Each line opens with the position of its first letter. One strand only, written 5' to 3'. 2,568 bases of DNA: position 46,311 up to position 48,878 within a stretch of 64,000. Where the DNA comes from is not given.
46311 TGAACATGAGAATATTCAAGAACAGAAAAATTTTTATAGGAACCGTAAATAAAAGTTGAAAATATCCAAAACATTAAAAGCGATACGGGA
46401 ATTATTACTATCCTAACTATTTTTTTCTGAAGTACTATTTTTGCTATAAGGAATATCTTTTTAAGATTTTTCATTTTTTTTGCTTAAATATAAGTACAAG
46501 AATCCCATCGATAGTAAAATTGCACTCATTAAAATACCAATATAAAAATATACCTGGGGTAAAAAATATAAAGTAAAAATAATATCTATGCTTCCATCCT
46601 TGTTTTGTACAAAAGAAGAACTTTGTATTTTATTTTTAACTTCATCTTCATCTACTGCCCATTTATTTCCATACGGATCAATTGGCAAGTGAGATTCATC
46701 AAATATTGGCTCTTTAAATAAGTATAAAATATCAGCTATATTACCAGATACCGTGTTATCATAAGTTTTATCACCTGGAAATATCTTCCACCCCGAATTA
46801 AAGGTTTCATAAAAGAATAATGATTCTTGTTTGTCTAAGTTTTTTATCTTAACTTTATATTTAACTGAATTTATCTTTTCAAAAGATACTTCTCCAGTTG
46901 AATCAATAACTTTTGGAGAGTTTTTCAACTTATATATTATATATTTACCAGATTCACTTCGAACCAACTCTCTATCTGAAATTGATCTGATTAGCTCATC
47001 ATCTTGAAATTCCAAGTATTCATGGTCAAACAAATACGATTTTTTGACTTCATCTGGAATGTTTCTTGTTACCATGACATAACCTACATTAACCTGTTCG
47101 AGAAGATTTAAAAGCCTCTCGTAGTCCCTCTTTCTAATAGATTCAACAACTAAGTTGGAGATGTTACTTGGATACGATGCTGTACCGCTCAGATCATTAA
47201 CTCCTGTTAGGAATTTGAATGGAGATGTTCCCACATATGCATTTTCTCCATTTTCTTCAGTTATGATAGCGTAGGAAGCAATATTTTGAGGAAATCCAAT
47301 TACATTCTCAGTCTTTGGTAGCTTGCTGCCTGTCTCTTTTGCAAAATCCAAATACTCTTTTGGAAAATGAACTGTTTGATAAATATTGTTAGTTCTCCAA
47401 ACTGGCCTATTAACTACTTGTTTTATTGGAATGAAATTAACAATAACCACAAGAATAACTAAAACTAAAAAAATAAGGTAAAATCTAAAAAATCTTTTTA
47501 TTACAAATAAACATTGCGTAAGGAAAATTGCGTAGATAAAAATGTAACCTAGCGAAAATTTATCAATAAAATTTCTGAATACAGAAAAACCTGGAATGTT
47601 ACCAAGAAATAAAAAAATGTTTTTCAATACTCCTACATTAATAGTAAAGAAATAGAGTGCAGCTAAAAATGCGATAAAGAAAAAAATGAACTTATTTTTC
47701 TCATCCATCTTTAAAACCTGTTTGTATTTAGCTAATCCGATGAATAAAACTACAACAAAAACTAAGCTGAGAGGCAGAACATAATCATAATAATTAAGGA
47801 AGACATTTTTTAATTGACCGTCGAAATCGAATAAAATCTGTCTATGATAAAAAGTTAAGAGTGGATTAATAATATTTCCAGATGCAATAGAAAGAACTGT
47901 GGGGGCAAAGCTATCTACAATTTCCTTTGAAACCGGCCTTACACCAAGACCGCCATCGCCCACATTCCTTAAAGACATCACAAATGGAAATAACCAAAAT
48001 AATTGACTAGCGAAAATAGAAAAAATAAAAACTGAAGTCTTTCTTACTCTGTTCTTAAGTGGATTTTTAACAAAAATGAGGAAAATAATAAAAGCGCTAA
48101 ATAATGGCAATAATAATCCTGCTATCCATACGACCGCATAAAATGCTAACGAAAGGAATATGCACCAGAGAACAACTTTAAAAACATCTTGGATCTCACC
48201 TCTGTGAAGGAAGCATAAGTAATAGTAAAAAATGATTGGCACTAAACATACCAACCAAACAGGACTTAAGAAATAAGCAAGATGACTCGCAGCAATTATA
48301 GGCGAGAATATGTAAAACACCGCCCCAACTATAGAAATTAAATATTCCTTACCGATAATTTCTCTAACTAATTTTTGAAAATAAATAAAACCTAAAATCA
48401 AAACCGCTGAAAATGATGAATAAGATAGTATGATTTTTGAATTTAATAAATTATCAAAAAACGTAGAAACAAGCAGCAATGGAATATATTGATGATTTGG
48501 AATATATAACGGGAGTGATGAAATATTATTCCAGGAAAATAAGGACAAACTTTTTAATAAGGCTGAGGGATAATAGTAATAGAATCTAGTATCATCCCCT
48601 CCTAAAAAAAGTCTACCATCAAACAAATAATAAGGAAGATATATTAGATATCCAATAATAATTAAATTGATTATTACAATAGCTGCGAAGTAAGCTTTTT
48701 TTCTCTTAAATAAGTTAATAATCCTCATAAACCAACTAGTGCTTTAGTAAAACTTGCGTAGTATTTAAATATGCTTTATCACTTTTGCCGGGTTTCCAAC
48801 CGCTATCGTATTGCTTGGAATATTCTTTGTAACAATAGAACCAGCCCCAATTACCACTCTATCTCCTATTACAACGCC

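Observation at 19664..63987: Co-directional glycan assembly supercluster of about 44 kb and 40 genes that combines Wzx/Wzy-type and polyprenyl-P-sugar/GT-C machinery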

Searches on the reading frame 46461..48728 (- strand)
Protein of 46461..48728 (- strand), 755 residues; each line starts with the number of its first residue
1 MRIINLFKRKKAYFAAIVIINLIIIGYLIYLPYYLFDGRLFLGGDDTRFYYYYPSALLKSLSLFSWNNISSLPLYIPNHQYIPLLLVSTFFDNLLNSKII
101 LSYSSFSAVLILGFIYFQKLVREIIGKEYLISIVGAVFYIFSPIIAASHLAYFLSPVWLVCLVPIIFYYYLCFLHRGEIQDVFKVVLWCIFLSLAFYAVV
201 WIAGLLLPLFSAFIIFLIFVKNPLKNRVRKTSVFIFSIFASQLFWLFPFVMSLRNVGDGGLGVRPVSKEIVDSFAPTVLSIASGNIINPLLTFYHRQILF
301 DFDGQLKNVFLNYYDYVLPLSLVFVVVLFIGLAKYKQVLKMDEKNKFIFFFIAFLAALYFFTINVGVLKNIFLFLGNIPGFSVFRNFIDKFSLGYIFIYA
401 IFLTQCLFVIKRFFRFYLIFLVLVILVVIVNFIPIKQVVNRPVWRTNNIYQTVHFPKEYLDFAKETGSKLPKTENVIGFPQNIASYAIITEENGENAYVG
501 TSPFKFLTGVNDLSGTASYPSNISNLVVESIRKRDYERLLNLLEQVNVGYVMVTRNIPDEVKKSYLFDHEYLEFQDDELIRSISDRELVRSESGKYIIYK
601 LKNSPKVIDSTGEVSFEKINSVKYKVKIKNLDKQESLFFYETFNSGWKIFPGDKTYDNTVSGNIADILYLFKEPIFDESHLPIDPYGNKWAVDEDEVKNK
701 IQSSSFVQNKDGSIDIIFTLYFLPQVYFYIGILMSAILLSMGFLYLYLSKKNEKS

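Call 7: search_protein_families(library=pfam, proteins=[window:46461-48728:-], max_evalue=0.01)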
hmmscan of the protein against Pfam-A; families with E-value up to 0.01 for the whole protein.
window:46461-48728:- (755 aa): 0 families

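Call 16: search_protein_families(library=ncbifam, proteins=[window:46461-48728:-], max_evalue=0.1)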
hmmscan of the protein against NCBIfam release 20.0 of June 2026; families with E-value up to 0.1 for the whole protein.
window:46461-48728:- (755 aa): 0 families

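Call 26: find_homologous_proteins(query=window:46461-48728:-, max_evalue=0.001)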
Query window:46461-48728:- (755 aa): 82 proteins with E <= 0.001 among 8000 candidates.
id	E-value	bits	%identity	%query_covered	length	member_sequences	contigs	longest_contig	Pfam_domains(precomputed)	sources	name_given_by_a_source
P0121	0.0e+0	1655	100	100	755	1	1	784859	-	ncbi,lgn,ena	-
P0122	0.0e+0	1085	67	95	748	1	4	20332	-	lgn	-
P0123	0.0e+0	1017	60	95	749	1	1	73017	-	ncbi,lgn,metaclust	metaclust:status=active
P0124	2.5e-298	1010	60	99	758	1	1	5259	-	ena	-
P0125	9.4e-297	1005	59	100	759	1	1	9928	-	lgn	-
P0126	3.2e-284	963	57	98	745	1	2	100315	-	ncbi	-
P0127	6.4e-281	952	58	98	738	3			-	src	-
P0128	9.8e-280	948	85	65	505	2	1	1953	-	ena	-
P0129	7.6e-262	889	53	98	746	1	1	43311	-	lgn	-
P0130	2.2e-260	884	60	85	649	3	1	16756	-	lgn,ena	-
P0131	2.9e-259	881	53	99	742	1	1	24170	-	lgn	-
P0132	7.3e-259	879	54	98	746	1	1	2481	-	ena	-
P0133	1.2e-256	872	52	97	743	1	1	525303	-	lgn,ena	-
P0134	6.8e-255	866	52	100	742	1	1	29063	-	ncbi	-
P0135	1.3e-251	855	51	99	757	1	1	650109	-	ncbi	-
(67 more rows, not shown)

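Call 31: search_solved_structures(query=A2, max_evalue=1, show_alignments=1)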
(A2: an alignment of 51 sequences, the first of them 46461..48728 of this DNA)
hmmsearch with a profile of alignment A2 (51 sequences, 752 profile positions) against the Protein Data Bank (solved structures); distinct sequences matched with E-value up to 1: 0.

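Call 45: predict_structure(alignment_id=A2)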
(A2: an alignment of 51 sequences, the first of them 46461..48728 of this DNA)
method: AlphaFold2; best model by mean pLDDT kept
length: 755 residues; sequences in the alignment: 51
mean_pLDDT: 86.8   pTM: 0.88
mean pLDDT of the five models: 86.8, 86.3, 85.8, 83.7, 83.2
residues with pLDDT >= 90: 370; 70-90: 326; 50-70: 50; < 50: 9
segments of 3 or more residues with pLDDT < 50: 1-7
pLDDT, mean of each block of 10 residues (from residue 1): 46 87 97 92 75 86 72 69 91 91 94 98 94 97 91 89 96 90 93 76 91 83 71 91 87 63 70 84 74 79 81 92 95 95 92 93 77 85 86 95 98 94 96 92 84 90 93 90 88 89 86 82 90 96 90 93 89 94 96 96 89 89 90 91 85 69 78 90 84 88 84 90 90 93 86 54
secondary structure, 60 per line:
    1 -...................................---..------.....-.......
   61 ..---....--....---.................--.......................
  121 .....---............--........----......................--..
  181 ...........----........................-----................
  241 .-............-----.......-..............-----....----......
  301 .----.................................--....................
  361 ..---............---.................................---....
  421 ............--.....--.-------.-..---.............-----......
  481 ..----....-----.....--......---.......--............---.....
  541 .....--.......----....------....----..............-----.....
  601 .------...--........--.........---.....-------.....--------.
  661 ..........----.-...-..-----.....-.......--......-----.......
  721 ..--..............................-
elements in order (helices of 4 or more, strands of 3 or more residues): H2-36 H48-52 H54-62 E66-69 E72-75 H79-95 H98-125 H129-140 H143-150 H155-176 H179-191 H196-219 H225-241 H243-254 H261-266 H268-281 H287-290 H295-301 H306-338 H341-362 H366-377 H381-413 H417-432 H435-439 H457-469 E475-482 E487-490 E496-500 H503-508 E512-515 H521-532 H536-545 E548-554 H559-562 H569-572 H577-583 E584-590 E596-601 E608-610 E613-620 E623-631 E635-639 E647-651 H660-670 E688-692 H694-700 E706-708 E714-722 H725-754

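Call 47: fold_search(model_id=the predicted structure, library=pdb)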
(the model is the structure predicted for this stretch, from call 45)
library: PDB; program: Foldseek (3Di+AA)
matches with E <= 10: 340; with E <= 0.001: 17
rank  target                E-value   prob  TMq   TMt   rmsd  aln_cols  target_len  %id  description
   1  6ezn_F                1.8e-07  1.00  0.42  0.47  12.7       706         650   13  Cryo-EM structure of the yeast oligosaccharyltransferase (OST) complex (released 2018-01-17)
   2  8agc_A                1.5e-06  1.00  0.38  0.41  17.9       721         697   12  Structure of yeast oligosaccharylransferase complex with lipid-linked oligosaccharide and non-acceptor peptide bound (released 2022-12-07)
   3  8age_A                1.6e-06  1.00  0.39  0.45  13.5       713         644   13  Structure of yeast oligosaccharylransferase complex with acceptor peptide bound (released 2022-12-07)
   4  8b6l_I                1.8e-06  1.00  0.38  0.41  18.4       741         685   12  Subtomogram average of the human Sec61-TRAP-OSTA-translocon (released 2022-12-07)
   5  6s7t_A                5.1e-06  1.00  0.38  0.40  13.3       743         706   11  Cryo-EM structure of human oligosaccharyltransferase complex OST-B (released 2019-12-18)
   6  8agb_A                5.8e-06  1.00  0.41  0.47  13.1       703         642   14  Structure of yeast oligosaccharylransferase complex with lipid-linked oligosaccharide bound (released 2022-12-07)
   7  7oci_F                6.9e-06  1.00  0.40  0.46  12.1       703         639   13  Cryo-EM structure of yeast Ost6p containing oligosaccharyltransferase complex (released 2022-02-16)
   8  9n9j_I                9.3e-06  1.00  0.39  0.41  18.8       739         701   12  Structure of a GRP94 folding intermediate engaged with a CCDC134- and FKBP11-bound secretory translocon (released 2025-11-19)
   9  6c26_A                1.6e-05  1.00  0.40  0.45  13.7       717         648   13  The Cryo-EM structure of a eukaryotic oligosaccharyl transferase complex (released 2018-01-31)
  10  6w98_A                1.8e-05  1.00  0.50  0.31   6.0       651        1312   12  Single-Particle Cryo-EM Structure of Arabinofuranosyltransferase AftD from Mycobacteria (released 2020-05-13)
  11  8pn9_A                1.9e-05  1.00  0.41  0.46  13.6       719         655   12  Structure of human oligosaccharyltransferase OST-A complex bound to NGI-1 (released 2024-05-08)
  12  6s7o_A                2.4e-05  1.00  0.41  0.46  13.2       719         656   12  Cryo-EM structure of human oligosaccharyltransferase complex OST-A (released 2019-12-18)
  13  6ftg_5                4.2e-05  1.00  0.39  0.44  15.4       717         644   11  Subtomogram average of OST-containing ribosome-translocon complexes from canine rough microsomal membranes (released 2018-03-21)
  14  6wby                  3.0e-04  1.00  0.50  0.32   6.1       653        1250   12  Single-Particle Cryo-EM Structure of Arabinofuranosyltransferase AftD from Mycobacteria, Mutant R1389S Class 2 (released 2020-05-13)
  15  6gxc_A                4.8e-04  1.00  0.36  0.38  20.8       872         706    9  Bacterial oligosaccharyltransferase PglB in complex with an inhibitory peptide and a reactive lipid-linked oligosaccha (released 2018-11-14)
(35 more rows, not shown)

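Call 61: find_encoding_contigs(protein=P0122, flank=10000, max_places=1)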
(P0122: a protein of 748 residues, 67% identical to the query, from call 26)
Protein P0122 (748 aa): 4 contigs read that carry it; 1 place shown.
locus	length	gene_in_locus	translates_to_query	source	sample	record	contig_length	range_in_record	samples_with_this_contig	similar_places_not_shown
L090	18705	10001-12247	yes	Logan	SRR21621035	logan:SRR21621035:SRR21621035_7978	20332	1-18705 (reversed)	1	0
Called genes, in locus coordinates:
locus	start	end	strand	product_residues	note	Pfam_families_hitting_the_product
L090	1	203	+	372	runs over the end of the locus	PF13439:Glyco_transf_4, PF20706:GT4-conflict, PF00534:Glycos_transf_1, PF13692:Glyco_trans_1_4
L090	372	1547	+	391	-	PF01041:DegT_DnrJ_EryC1, PF01053:Cys_Met_Meta_PP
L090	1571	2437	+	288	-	PF00535:Glycos_transf_2, PF10111:Glyco_tranf_2_2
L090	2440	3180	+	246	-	PF13489:Methyltransf_23, PF13649:Methyltransf_25, PF13847:Methyltransf_31, PF08241:Methyltransf_11, PF08242:Methyltransf_12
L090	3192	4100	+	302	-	PF01073:3Beta_HSD, PF01370:Epimerase, PF02719:Polysacc_synt_2, PF04321:RmlD_sub_bind, PF13460:NAD_binding_10 (weak), PF16363:GDP_Man_Dehyd, PF07993:NAD_binding_4 (weak)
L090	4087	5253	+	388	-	PF00534:Glycos_transf_1, PF13692:Glyco_trans_1_4, PF26337:Gtf3_C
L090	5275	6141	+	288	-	PF05575:V_cholerae_RfbT (weak), PF05050:Methyltransf_21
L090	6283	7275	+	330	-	PF01073:3Beta_HSD (weak), PF01370:Epimerase, PF07993:NAD_binding_4 (faint), PF16363:GDP_Man_Dehyd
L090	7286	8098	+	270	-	PF01370:Epimerase, PF16363:GDP_Man_Dehyd (faint)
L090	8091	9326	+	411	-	PF00534:Glycos_transf_1, PF13692:Glyco_trans_1_4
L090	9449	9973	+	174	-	PF25087:GMPPB_C (faint), PF25084:LbH_EIF2B (faint), PF00132:Hexapep, PF14602:Hexapep_2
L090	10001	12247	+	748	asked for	-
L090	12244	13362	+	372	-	-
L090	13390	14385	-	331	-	PF04311:DUF459 (weak), PF00657:Lipase_GDSL, PF13472:Lipase_GDSL_2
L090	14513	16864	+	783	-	-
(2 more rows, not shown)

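Call 62: find_encoding_contigs(protein=P0123, flank=10000, max_places=1)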
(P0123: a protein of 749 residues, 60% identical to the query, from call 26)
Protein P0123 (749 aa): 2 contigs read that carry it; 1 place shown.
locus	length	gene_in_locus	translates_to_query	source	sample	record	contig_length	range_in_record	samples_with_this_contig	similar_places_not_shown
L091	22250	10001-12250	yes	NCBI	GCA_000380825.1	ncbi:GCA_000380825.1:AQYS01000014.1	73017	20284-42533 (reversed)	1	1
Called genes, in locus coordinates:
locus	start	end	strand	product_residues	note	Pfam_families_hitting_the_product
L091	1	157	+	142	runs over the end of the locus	PF13366:PDDEXK_3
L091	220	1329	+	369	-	PF13439:Glyco_transf_4, PF20706:GT4-conflict, PF00534:Glycos_transf_1, PF13692:Glyco_trans_1_4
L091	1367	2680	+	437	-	PF13231:PMT_2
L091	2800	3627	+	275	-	PF00535:Glycos_transf_2, PF10111:Glyco_tranf_2_2, PF13641:Glyco_tranf_2_3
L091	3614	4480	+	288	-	PF04321:RmlD_sub_bind, PF01073:3Beta_HSD, PF01370:Epimerase, PF02719:Polysacc_synt_2, PF07993:NAD_binding_4 (weak), PF08659:KR, PF16363:GDP_Man_Dehyd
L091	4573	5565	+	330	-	PF01073:3Beta_HSD (weak), PF01370:Epimerase, PF07993:NAD_binding_4 (faint), PF16363:GDP_Man_Dehyd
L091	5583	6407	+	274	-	PF01370:Epimerase, PF16363:GDP_Man_Dehyd (faint)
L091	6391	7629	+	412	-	PF00534:Glycos_transf_1, PF13692:Glyco_trans_1_4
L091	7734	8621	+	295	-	PF13489:Methyltransf_23, PF13847:Methyltransf_31, PF08241:Methyltransf_11, PF08242:Methyltransf_12, PF13649:Methyltransf_25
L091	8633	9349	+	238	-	PF13489:Methyltransf_23 (weak), PF08241:Methyltransf_11, PF13649:Methyltransf_25 (weak)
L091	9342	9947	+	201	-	PF25087:GMPPB_C (faint), PF25084:LbH_EIF2B (faint), PF00132:Hexapep, PF14602:Hexapep_2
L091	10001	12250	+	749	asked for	-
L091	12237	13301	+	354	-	-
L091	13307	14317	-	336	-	PF00657:Lipase_GDSL, PF04311:DUF459, PF13472:Lipase_GDSL_2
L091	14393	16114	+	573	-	-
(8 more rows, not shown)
